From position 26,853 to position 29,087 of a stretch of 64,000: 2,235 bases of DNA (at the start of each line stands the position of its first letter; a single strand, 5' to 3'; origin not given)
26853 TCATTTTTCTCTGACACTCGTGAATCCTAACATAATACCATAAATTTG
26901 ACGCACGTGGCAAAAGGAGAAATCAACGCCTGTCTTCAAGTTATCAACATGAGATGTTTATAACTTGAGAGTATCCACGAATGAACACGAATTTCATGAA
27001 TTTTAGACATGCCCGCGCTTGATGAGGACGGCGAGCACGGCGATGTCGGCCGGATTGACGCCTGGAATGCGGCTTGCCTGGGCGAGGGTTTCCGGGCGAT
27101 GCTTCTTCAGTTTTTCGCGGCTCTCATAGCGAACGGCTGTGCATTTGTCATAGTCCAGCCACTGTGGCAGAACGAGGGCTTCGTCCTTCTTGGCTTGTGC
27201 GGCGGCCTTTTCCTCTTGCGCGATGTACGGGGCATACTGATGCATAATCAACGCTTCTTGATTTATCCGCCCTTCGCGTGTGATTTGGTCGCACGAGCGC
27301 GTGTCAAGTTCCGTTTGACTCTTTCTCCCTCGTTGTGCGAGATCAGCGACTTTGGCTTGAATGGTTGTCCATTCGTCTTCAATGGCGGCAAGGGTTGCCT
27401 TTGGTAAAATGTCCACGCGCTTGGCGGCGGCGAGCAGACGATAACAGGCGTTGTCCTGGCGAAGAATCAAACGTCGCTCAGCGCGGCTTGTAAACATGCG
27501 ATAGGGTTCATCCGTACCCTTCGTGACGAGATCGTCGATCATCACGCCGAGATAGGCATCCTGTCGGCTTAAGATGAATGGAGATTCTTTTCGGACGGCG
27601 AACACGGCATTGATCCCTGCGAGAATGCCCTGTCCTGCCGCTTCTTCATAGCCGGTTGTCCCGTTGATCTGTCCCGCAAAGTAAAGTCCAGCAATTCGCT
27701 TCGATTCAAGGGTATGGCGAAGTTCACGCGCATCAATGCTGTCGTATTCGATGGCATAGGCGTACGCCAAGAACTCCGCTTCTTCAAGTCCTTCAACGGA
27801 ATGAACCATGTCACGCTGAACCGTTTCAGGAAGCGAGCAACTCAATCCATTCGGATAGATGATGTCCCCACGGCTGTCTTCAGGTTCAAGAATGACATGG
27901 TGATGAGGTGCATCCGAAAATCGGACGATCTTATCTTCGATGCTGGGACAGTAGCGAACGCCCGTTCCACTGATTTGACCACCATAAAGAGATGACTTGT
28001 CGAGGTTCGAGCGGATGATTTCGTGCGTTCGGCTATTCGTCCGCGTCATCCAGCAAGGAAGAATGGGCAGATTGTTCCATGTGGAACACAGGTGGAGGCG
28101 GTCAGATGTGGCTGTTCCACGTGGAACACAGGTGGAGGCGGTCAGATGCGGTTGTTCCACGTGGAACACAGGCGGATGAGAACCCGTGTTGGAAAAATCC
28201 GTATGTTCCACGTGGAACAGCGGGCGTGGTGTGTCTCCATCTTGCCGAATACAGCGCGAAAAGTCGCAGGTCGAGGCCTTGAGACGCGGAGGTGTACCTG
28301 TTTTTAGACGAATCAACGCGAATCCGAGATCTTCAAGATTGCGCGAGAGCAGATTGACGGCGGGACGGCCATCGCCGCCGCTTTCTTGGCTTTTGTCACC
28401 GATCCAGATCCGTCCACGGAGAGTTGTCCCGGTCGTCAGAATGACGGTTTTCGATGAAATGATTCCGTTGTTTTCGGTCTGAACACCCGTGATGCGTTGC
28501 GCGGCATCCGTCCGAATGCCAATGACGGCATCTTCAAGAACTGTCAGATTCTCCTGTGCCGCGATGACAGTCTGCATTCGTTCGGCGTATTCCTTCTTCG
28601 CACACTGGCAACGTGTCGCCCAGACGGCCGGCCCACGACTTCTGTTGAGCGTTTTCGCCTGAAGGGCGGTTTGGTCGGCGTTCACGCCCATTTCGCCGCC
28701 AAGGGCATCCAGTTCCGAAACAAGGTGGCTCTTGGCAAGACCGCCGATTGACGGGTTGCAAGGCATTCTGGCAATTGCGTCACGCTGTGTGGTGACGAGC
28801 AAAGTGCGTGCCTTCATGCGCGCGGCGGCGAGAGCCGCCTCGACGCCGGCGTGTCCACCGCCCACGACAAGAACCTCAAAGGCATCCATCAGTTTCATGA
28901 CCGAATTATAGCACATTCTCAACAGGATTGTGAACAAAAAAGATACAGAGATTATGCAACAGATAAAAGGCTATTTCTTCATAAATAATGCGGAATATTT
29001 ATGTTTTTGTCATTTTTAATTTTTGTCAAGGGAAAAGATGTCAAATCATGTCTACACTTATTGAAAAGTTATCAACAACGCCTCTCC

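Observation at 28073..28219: Centromere-like parS array written inside the mnmG coding sequence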

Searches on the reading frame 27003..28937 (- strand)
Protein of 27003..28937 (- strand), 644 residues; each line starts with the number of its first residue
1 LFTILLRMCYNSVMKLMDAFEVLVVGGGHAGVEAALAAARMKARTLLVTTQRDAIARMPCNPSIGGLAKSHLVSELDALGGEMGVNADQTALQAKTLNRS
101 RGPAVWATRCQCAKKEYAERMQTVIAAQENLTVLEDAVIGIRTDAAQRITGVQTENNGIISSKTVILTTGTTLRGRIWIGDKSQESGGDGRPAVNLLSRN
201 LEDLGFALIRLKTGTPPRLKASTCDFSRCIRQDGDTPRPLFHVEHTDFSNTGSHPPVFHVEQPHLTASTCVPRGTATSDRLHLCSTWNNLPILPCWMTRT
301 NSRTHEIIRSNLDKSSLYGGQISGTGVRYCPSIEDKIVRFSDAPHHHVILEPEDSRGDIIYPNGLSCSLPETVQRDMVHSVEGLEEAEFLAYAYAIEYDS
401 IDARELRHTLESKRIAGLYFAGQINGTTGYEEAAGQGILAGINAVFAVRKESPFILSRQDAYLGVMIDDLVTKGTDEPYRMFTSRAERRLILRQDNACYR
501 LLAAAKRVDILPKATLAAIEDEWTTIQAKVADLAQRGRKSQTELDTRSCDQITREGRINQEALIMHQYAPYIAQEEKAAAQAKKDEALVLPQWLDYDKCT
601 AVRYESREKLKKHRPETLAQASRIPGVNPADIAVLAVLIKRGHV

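Call 7: search_protein_families(library=pfam, proteins=[window:27003-28937:-])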
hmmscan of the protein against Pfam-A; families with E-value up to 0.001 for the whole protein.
window:27003-28937:- (644 aa): 7 families
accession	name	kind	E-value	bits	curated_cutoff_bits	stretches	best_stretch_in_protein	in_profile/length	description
PF01134.28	GIDA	-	2.3e-143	478.4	22.1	2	22-248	2-227/391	Glucose inhibited division protein A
PF13932.14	SAM_GIDA_C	-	2.2e-23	82.3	27.1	1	581-635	2-56/57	tRNA modifying enzyme MnmG/GidA C-terminal helical bundle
PF12831.13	FAD_oxidored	-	3.2e-08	33.7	27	1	21-163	1-138/416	FAD dependent oxidoreductase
PF07992.20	Pyr_redox_2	-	8.3e-07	29.1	26.1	1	21-172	2-110/291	Pyridine nucleotide-disulphide oxidoreductase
PF03486.20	HI0933_like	-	0.00012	22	50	0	21-52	2-33/244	HI0933-like protein Rossmann domain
PF13738.12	Pyr_redox_3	-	0.00014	21.7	30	0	17-52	162-197/305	Pyridine nucleotide-disulphide oxidoreductase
PF01262.27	AlaDh_PNT_C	-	0.0005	20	23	0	20-54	29-63/214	Alanine dehydrogenase/PNT, C-terminal domain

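Call 10: find_related_loci(query=window:27003-28898:-, collection=genome_contigs, flank=6000)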
Query window:27003-28898:- (631 aa) in genome_contigs; peptide patterns used: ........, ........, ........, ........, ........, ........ (x = any residue, [..] = any of these).
600 stretches matched a pattern (row limit reached: there are more); 598 encode a relative of the query (tblastn E <= 1e-3); the best 80 are kept; 80 distinct loci.
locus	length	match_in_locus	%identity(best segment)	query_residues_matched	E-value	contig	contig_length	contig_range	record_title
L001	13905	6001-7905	61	7-631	0e+0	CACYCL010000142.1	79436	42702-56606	uncultured bacterium isolate RUG11810 genome assembly, contig: RUG11810_asm_142, whole genome shotgun sequence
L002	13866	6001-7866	62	1-629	0e+0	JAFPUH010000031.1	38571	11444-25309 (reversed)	MAG: Kiritimatiellae bacterium isolate RGIG1481 Goat_Abomasum-1__c398197, whole genome shotgun sequence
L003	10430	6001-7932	59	1-630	0e+0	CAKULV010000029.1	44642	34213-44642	MAG: uncultured Kiritimatiellaeota bacterium isolate REFINED_METABAT215_TOP10_CONTIGS_1500_ASSEMBLY_K77_MERGED__Hadza_Mo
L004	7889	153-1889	64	7-631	0e+0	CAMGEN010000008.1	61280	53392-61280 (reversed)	MAG: uncultured Verrucomicrobia bacterium isolate SRR11551368_bin.30_metaWRAP_v1.3_MAG genome assembly, contig: ERZ11474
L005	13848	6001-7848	61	8-631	0e+0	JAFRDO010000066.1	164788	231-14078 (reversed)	MAG: Kiritimatiellae bacterium isolate RGIG2398 Goat_Ileum-4__c251849, whole genome shotgun sequence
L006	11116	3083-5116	56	8-630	0e+0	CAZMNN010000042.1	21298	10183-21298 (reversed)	MAG TPA_asm: uncultured Lentisphaeraceae bacterium isolate binchicken_co370_263 genome assembly, contig: NODE_2637_lengt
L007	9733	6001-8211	61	1-630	0e+0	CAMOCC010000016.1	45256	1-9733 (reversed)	MAG: uncultured Verrucomicrobia bacterium isolate SRR873601_bin.89_metaWRAP_v1.3_MAG genome assembly, contig: NODE_1638_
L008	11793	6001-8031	52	7-627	0e+0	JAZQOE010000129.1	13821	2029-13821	MAG: Kiritimatiellia bacterium isolate T1900045243_TH20190013.MAGScoT_cleanbin_000046 SGB_5592_k141_2503768, whole genom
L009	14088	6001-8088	49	5-631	0e+0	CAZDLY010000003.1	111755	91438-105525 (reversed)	MAG TPA_asm: uncultured Akkermansia sp. isolate SRP272421_co3_415 genome assembly, contig: NODE_106_length_111755_cov_18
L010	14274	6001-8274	57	5-630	0e+0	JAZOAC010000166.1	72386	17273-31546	MAG: Kiritimatiellia bacterium isolate T1900044764_TS20190230.MAGScoT_cleanbin_000043 SGB_2394_k141_1279591, whole genom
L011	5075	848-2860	47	7-628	0e+0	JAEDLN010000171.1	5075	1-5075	MAG: Kiritimatiellae bacterium isolate MAG241 NODE_16561_length_5075_cov_5.568924, whole genome shotgun sequence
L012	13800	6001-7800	45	7-630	8e-169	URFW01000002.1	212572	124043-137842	uncultured Tenericutes bacterium isolate UMGS957 genome assembly, contig: NODE_29_length_212572_cov_7.803049, whole geno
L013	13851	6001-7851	44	5-630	2e-165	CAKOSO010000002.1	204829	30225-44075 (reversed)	MAG: uncultured Bacilli bacterium isolate REFINED_METABAT215_TOP10_CONTIGS_1500_ASSEMBLY_K77_MERGED__Hadza_MoBio_hadza-I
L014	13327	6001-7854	46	3-627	8e-164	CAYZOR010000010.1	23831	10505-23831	MAG TPA_asm: uncultured Candidatus Izemoplasmatales bacterium isolate binchicken_co32_168 genome assembly, contig: NODE_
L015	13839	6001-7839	43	7-628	9e-161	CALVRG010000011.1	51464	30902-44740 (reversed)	MAG: uncultured Bacilli bacterium isolate E07__bin114 genome assembly, contig: E07__k127_2963002, whole genome shotgun s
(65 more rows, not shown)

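Call 19: find_encoding_contigs(protein=window:27003-28898:-, flank=10000, max_places=6)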
Protein window:27003-28898:- (631 aa): no gene with exactly this product is on record in the collection.

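Call 20: find_encoding_contigs(protein=window:27003-28916:-, flank=10000, max_places=6)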
Protein window:27003-28916:- (637 aa): 24 contigs read that carry it; 6 places shown.
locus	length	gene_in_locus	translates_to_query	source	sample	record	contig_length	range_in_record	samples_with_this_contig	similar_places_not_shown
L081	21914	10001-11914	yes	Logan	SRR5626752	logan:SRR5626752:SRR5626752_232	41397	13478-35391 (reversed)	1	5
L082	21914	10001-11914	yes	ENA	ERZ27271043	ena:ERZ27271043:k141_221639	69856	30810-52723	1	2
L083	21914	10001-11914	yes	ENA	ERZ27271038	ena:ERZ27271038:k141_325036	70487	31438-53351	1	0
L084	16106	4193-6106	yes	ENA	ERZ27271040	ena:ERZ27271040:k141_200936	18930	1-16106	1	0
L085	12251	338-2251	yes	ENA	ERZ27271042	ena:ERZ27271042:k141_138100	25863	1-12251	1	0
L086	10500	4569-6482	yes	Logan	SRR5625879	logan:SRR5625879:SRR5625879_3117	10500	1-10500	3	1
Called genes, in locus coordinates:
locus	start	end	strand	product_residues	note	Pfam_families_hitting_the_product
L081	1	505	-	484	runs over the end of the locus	PF04326:SLFN_AlbA_2, PF13749:HATPase_c_4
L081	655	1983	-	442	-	PF03553:Na_H_antiporter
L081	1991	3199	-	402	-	PF00226:DnaJ, PF01556:DnaJ_C, PF00684:DnaJ_CXXCXGXG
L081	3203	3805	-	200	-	PF01025:GrpE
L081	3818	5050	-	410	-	PF00733:Asn_synthase (weak), PF00764:Arginosuc_synth, PF06508:QueC (weak), PF20979:Arginosuc_syn_C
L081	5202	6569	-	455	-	PF05167:DUF711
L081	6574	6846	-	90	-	PF13740:ACT_6, PF13840:ACT_7 (weak), PF01842:ACT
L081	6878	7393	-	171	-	PF02664:LuxS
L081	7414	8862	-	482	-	-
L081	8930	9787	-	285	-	PF01676:Metalloenzyme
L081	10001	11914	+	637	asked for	PF01134:GIDA, PF07992:Pyr_redox_2 (weak), PF12831:FAD_oxidored, PF01134:GIDA, PF13932:SAM_GIDA_C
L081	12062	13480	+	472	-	PF00004:AAA (faint), PF00308:Bac_DnaA, PF01695:IstB_IS21 (weak), PF08299:Bac_DnaA_C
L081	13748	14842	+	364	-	PF00712:DNA_pol3_beta, PF02767:DNA_pol3_beta_2, PF02768:DNA_pol3_beta_3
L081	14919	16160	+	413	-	PF22020:RlmL_1st, PF02926:THUMP, PF01170:UPF0020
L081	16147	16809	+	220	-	-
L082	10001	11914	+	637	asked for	PF01134:GIDA, PF07992:Pyr_redox_2 (weak), PF12831:FAD_oxidored, PF01134:GIDA, PF13932:SAM_GIDA_C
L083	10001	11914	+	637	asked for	PF01134:GIDA, PF07992:Pyr_redox_2 (weak), PF12831:FAD_oxidored, PF01134:GIDA, PF13932:SAM_GIDA_C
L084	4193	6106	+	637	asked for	PF01134:GIDA, PF07992:Pyr_redox_2 (weak), PF12831:FAD_oxidored, PF01134:GIDA, PF13932:SAM_GIDA_C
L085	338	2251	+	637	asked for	PF01134:GIDA, PF07992:Pyr_redox_2 (weak), PF12831:FAD_oxidored, PF01134:GIDA, PF13932:SAM_GIDA_C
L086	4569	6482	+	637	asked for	PF01134:GIDA, PF07992:Pyr_redox_2 (weak), PF12831:FAD_oxidored, PF01134:GIDA, PF13932:SAM_GIDA_C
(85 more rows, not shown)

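Call 30: list_cluster_members(proteins=[window:27003-28916:-])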
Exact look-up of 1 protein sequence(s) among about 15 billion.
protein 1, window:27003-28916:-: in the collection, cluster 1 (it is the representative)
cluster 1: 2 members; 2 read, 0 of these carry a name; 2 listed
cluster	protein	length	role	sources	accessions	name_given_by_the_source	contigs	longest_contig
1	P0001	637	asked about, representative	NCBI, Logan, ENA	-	-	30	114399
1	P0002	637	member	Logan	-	-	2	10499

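Call 31: find_homologous_proteins(query=window:27003-28916:-, max_evalue=1e-100)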
Query window:27003-28916:- (637 aa): 7986 proteins with E <= 1e-100 among 8000 candidates; the best 120 are listed.
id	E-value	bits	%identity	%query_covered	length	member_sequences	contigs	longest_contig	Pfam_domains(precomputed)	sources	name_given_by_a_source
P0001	0.0e+0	1447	100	100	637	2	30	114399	PF07992.21,PF01134.29,PF13932.16,PF12831.14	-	-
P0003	0.0e+0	1390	97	100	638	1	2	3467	PF07992.21,PF01134.29,PF13932.16,PF12831.14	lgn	-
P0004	0.0e+0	1390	97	100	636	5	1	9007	PF07992.21,PF01134.29,PF13932.16,PF12831.14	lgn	-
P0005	0.0e+0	1279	89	100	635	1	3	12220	PF07992.21,PF01134.29,PF13932.16,PF12831.14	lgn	-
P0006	0.0e+0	1277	89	100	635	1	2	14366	PF07992.21,PF01134.29,PF13932.16,PF12831.14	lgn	-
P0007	0.0e+0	1276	89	100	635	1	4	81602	PF07992.21,PF01134.29,PF13932.16,PF12831.14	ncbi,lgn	-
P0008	0.0e+0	1274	89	100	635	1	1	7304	PF07992.21,PF01134.29,PF13932.16,PF12831.14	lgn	-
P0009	0.0e+0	1274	89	100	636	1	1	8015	PF07992.21,PF01134.29,PF13932.16,PF12831.14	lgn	-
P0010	0.0e+0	1271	89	100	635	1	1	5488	PF07992.21,PF01134.29,PF13932.16,PF12831.14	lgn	-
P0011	0.0e+0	1135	81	99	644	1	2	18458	PF07992.21,PF01134.29,PF13932.16,PF12831.14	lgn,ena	-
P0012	0.0e+0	1134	72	100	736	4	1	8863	PF07992.21,PF01134.29,PF13932.16,PF12831.14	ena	-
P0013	0.0e+0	1134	74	100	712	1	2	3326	PF07992.21,PF01134.29,PF13932.16,PF12831.14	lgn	-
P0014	0.0e+0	1130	80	100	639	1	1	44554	PF07992.21,PF01134.29,PF13932.16,PF12831.14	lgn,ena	-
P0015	0.0e+0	1129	75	100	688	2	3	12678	PF07992.21,PF01134.29,PF13932.16,PF12831.14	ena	-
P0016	0.0e+0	1125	75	100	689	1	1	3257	PF07992.21,PF01134.29,PF13932.16,PF12831.14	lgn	-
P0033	2.6e-276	936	65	56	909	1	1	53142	PF01134.29,PF13932.16,PF12831.14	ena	-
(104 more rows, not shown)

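Call 49: predict_structure(alignment_id=A1)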
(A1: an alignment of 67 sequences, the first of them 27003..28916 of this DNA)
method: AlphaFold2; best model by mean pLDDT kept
length: 637 residues; sequences in the alignment: 67
mean_pLDDT: 74.8   pTM: 0.78
mean pLDDT of the five models: 74.8, 74.0, 72.4, 71.6, 70.0
residues with pLDDT >= 90: 168; 70-90: 261; 50-70: 104; < 50: 104
segments of 3 or more residues with pLDDT < 50: 1-7, 55-61, 90-101, 227-282, 468-477
pLDDT, mean of each block of 10 residues (from residue 1): 45 89 93 97 83 52 72 84 64 47 72 92 93 93 93 95 76 76 59 91 78 92 64 39 39 30 36 40 61 91 85 65 67 79 82 79 90 94 85 83 92 79 80 97 89 73 58 45 65 91 94 92 84 52 67 80 70 65 83 84 84 68 76 72
secondary structure, 60 per line:
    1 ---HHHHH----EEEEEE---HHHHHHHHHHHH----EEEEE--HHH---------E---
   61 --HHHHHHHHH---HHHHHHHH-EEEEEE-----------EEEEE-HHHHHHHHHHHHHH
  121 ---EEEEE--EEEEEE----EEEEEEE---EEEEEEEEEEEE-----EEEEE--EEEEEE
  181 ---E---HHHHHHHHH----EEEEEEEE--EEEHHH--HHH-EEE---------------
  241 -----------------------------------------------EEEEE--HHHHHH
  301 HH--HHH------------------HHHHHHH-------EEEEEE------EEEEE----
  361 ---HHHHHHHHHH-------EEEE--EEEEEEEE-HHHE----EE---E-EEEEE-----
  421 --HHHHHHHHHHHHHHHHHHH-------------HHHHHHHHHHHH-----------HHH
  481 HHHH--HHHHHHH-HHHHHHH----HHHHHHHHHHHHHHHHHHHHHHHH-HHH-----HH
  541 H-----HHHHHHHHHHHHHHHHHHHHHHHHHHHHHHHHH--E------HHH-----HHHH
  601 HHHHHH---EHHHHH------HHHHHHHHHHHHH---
elements in order: H4-8 E13-18 H22-33 E38-42 H63-71 H75-82 E84-89 E101-105 H107-120 E124-128 E131-136 E141-147 E151-162 E168-172 E175-180 H188-196 E201-208 E211-213 E223-225 E288-292 H295-302 H326-332 E340-345 E352-356 H364-373 E381-384 E387-394 E411-415 H423-441 H455-466 H478-484 H487-493 H495-501 H506-529 H547-579 H597-606 H611-615 H622-634
